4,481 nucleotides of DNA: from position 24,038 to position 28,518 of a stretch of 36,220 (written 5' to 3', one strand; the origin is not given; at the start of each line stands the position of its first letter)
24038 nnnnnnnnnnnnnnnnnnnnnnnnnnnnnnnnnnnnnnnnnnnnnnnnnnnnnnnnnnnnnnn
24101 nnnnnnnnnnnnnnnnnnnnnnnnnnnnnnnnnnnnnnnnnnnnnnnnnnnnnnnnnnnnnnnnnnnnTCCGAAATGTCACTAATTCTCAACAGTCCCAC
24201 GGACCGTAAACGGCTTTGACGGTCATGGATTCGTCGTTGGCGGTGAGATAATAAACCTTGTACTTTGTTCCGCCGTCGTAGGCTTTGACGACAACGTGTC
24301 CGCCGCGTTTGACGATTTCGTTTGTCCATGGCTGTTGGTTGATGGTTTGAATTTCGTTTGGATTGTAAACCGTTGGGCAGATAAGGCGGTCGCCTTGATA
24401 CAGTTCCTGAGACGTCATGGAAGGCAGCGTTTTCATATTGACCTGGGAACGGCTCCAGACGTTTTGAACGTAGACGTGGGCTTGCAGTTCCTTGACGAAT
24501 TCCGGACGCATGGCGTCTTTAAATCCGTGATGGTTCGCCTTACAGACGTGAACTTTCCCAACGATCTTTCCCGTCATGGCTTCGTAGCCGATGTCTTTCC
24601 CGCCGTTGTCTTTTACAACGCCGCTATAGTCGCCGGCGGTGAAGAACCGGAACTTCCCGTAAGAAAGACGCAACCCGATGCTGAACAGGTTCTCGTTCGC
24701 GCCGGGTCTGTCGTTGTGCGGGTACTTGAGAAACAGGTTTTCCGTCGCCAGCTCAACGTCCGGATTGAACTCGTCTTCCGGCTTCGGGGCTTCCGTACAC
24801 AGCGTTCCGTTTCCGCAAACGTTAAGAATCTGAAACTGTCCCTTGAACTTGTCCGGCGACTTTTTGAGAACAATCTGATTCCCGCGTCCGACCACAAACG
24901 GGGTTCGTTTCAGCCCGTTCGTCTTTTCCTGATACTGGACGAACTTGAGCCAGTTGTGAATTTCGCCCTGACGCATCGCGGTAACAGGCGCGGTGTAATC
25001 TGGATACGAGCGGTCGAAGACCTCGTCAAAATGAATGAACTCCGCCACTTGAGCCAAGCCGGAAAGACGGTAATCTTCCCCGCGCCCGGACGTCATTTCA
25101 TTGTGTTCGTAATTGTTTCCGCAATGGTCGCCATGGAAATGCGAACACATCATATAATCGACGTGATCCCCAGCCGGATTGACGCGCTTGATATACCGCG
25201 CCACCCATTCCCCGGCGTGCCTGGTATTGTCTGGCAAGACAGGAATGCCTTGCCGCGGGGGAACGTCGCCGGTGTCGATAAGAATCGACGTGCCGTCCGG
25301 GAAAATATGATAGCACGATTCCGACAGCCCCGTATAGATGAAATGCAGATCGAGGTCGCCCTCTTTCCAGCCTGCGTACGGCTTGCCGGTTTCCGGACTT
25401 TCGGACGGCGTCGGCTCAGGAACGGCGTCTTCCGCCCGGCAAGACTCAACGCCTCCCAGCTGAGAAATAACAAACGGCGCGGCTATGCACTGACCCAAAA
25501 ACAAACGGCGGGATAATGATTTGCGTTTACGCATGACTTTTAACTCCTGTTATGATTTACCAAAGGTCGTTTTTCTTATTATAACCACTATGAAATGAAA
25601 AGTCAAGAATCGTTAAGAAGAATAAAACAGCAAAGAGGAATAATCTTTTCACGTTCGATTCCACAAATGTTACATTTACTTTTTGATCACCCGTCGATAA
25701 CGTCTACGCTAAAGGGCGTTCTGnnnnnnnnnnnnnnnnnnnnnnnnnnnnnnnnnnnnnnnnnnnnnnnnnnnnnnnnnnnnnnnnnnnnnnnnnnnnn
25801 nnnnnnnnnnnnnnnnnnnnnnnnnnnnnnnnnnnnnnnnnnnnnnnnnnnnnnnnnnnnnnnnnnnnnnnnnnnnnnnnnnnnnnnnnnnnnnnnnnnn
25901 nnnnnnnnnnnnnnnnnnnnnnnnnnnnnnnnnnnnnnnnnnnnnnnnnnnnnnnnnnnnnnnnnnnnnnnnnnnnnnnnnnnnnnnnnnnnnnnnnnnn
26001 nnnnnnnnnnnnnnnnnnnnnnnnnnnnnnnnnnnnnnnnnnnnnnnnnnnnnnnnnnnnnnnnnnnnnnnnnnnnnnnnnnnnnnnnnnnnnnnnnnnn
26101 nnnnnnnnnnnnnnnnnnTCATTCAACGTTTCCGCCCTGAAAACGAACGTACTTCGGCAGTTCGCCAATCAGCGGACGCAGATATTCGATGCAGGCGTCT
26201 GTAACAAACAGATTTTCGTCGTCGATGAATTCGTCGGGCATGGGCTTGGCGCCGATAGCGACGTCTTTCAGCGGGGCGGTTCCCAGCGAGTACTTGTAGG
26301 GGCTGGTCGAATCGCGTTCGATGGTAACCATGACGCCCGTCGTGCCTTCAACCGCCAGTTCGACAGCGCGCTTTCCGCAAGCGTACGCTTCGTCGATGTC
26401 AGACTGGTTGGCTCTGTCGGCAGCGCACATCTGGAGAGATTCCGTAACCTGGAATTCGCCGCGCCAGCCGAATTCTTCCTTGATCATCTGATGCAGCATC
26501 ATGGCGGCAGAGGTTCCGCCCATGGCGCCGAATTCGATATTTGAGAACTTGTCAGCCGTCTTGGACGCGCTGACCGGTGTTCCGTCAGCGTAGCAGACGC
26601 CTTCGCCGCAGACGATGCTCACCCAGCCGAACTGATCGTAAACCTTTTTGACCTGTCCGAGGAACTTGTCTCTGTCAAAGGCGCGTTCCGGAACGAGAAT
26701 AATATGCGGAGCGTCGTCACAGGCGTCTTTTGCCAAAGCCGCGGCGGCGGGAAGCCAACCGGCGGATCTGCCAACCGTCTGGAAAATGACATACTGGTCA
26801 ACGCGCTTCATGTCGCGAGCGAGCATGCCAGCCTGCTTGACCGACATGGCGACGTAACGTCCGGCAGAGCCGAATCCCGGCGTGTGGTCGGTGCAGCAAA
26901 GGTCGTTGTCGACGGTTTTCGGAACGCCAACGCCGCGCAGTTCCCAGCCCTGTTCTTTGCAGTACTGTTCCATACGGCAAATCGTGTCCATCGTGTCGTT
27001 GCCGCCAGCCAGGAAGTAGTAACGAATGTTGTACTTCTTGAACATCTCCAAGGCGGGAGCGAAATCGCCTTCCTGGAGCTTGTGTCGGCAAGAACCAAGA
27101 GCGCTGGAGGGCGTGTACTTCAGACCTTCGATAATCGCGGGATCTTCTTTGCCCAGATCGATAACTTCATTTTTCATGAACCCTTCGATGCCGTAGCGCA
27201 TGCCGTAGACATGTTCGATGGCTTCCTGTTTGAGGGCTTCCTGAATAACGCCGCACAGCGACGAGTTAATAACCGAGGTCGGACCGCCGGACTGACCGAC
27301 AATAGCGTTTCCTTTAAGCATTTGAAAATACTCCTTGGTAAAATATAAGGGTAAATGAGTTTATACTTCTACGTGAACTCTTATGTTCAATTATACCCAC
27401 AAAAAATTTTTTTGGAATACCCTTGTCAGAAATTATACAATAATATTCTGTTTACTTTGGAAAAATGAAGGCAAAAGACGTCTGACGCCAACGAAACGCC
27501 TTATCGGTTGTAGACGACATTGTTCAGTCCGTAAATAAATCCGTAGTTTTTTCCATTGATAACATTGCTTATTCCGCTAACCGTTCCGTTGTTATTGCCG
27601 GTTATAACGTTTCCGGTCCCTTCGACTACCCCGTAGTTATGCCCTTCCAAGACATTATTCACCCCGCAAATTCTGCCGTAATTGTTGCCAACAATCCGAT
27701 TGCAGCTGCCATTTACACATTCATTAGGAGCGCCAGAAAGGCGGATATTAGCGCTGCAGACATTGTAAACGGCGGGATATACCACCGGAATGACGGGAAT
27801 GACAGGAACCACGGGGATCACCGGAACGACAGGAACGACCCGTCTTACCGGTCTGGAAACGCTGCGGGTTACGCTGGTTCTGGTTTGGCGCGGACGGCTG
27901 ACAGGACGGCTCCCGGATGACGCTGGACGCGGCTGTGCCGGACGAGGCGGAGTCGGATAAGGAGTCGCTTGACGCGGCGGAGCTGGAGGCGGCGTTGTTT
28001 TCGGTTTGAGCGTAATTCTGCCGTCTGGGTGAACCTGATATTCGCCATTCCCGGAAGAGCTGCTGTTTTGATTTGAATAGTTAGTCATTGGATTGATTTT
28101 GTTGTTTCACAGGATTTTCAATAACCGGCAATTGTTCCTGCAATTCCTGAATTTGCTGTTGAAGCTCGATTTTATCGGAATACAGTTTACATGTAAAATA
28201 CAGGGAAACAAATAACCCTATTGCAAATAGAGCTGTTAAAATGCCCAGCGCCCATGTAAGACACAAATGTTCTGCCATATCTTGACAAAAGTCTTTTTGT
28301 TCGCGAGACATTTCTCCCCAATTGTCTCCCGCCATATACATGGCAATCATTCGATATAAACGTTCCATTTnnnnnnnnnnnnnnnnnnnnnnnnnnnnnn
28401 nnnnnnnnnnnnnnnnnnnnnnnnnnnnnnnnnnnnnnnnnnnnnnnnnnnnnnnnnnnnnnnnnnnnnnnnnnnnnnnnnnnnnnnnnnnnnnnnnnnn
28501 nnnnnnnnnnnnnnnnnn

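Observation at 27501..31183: Compact E2-like / JAB-E1 / membrane peptide / Asn-Gly repeat operon: ubiquitin-type conjugation machinery with no recognisable Ubl, cyclase or known effector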

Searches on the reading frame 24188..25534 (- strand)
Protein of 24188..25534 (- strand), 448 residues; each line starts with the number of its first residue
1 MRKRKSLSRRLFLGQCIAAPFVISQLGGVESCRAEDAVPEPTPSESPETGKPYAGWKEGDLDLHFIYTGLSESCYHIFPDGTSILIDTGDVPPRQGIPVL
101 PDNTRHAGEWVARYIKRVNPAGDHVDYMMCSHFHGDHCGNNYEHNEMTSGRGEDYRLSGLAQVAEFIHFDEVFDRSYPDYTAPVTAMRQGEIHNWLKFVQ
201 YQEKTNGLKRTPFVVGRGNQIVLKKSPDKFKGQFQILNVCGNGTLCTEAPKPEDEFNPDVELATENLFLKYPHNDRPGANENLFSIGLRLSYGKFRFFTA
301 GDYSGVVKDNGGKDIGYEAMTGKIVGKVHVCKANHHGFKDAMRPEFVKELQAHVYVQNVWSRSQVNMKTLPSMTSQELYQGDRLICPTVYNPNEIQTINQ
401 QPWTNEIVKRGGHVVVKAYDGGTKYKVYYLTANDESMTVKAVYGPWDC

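Call 68: search_protein_families(library=pfam, proteins=[window:24188-25534:-], max_evalue=0.001)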
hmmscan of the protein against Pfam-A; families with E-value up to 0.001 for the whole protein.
window:24188-25534:- (448 aa): 1 family
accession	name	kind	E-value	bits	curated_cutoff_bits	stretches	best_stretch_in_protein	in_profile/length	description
PF00753.33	Lactamase_B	-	7.5e-06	26.5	22.7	1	68-142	2-61/196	Metallo-beta-lactamase superfamily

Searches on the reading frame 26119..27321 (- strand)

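Call 68: search_protein_families(library=pfam, proteins=[window:26119-27321:-], max_evalue=0.001)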
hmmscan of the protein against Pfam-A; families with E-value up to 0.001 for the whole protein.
window:26119-27321:- (400 aa): 1 family
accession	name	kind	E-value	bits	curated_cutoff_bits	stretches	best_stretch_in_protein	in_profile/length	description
PF00365.25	PFK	-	2.3e-42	145.7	30.9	1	6-319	2-273/277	Phosphofructokinase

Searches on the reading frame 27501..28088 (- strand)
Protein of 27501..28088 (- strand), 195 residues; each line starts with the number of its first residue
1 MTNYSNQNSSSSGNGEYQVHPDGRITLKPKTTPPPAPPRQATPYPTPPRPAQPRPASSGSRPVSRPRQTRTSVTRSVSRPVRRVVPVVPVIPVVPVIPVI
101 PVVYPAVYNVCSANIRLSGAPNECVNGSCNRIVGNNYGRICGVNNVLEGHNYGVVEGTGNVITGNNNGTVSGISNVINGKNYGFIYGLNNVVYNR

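Call 3: search_protein_families(library=pfam, proteins=[window:27501-28088:-], max_evalue=1)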
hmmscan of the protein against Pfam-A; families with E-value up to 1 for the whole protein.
window:27501-28088:- (195 aa): 1 family
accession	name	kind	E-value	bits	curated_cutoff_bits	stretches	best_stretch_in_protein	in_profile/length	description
PF21300.2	LbR_Ice_bind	-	6e-06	26.7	30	1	117-192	16-88/97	Grass antifreeze beta roll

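Call 4: search_protein_families(library=padloc, proteins=[window:27501-28088:-], max_evalue=1)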
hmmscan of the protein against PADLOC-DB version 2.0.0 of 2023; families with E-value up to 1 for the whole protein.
window:27501-28088:- (195 aa): 0 families

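Call 5: search_protein_families(library=ncbifam, proteins=[window:27501-28088:-], max_evalue=1)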
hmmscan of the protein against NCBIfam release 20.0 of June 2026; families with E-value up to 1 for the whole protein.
window:27501-28088:- (195 aa): 3 families
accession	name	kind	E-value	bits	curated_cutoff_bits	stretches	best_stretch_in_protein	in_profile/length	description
NF040983.1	BimA_second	exception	0.038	12.9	600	1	14-112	72-170/381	trimeric autotransporter actin-nucleating factor BimA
NF047557.1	LIC_11826_fam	subfamily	0.2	11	240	1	147-177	78-108/246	LIC_11826 family putative surface polysaccharide biosynthesis enzyme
NF047553.1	LBBP_01157_fam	equivalog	0.27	10.6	270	1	147-176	76-105/243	LBBP_01157 family protein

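Call 7: search_protein_families(library=phrogs, proteins=[window:27501-28088:-], max_evalue=0.1)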
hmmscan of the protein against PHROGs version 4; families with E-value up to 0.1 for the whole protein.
window:27501-28088:- (195 aa): 0 families

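Call 40: find_homologous_proteins(query=window:27501-28088:-, max_evalue=0.001)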
Query window:27501-28088:- (195 aa): 1 proteins with E <= 0.001 among 912 candidates.
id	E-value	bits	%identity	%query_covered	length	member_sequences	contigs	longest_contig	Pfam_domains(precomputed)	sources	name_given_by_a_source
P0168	5.2e-90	319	83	100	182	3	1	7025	-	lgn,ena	-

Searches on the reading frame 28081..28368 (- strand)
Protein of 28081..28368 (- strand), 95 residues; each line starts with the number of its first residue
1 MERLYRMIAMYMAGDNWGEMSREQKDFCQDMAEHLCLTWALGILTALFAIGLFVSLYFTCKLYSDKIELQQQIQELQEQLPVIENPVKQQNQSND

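Call 3: search_protein_families(library=pfam, proteins=[window:28081-28368:-], max_evalue=1)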
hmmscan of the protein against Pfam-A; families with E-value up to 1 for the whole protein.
window:28081-28368:- (95 aa): 3 families
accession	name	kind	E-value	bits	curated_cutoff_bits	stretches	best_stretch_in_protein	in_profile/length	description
PF06305.16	LapA_dom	-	0.023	15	28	1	48-80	31-63/64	Lipopolysaccharide assembly protein A domain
PF10066.14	DUF2304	-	0.03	15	25.5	1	45-79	65-99/106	Uncharacterized conserved protein (DUF2304)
PF15438.11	Phyto-Amp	-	0.18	12.4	25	1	43-70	13-40/113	Antigenic membrane protein of phytoplasma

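Call 4: search_protein_families(library=padloc, proteins=[window:28081-28368:-], max_evalue=1)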
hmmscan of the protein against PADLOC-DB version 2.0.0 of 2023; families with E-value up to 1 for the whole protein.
window:28081-28368:- (95 aa): 1 family
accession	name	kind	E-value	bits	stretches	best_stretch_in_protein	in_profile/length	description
PDLC02273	AbiEi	-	0.041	11.9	1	33-83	79-129/205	AbiEi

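Call 5: search_protein_families(library=ncbifam, proteins=[window:28081-28368:-], max_evalue=1)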
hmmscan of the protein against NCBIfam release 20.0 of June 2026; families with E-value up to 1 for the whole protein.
window:28081-28368:- (95 aa): 0 families

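Call 7: search_protein_families(library=phrogs, proteins=[window:28081-28368:-], max_evalue=0.1)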
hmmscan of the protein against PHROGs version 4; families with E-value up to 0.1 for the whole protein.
window:28081-28368:- (95 aa): 0 families
